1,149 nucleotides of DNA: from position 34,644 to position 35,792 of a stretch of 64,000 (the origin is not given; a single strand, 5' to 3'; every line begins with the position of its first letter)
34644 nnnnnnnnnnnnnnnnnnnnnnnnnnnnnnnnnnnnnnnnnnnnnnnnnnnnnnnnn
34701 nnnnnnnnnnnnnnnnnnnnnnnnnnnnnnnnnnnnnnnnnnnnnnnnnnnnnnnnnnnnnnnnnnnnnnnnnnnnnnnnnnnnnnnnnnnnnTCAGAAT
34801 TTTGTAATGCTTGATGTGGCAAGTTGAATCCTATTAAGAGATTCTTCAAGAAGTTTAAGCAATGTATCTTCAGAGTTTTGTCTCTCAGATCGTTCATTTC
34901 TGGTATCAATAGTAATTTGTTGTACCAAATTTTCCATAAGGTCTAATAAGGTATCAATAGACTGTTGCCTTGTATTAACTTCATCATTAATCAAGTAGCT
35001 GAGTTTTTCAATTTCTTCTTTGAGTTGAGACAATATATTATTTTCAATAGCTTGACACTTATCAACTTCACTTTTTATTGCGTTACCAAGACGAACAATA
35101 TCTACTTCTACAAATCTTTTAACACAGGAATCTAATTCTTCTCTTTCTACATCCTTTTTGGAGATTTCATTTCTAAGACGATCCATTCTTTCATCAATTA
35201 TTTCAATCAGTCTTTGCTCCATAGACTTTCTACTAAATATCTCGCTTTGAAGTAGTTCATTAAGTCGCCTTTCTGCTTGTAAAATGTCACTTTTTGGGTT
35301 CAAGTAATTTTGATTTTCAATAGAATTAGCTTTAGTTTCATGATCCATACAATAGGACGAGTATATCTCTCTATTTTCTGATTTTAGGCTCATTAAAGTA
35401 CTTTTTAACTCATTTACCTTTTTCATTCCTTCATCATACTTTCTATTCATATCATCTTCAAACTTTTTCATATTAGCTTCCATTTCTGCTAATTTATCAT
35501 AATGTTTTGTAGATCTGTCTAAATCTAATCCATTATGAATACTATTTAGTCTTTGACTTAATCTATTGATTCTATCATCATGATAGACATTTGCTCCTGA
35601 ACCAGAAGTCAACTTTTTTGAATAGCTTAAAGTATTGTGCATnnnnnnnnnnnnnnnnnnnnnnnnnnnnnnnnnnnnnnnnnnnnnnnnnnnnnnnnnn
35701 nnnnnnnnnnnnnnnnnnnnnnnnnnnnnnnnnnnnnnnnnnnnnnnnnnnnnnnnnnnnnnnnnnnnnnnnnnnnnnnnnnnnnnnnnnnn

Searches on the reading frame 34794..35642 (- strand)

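Call 29: search_protein_families(library=pfam, proteins=[window:34794-35642:-], max_evalue=0.001)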
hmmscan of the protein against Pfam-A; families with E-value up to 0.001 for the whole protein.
window:34794-35642:- (282 aa): 1 family
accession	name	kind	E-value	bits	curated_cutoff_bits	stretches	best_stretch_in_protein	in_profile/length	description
PF06705.16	SF-assemblin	-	1.1e-07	31.9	30.6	1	125-273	15-163/247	SF-assemblin/beta giardin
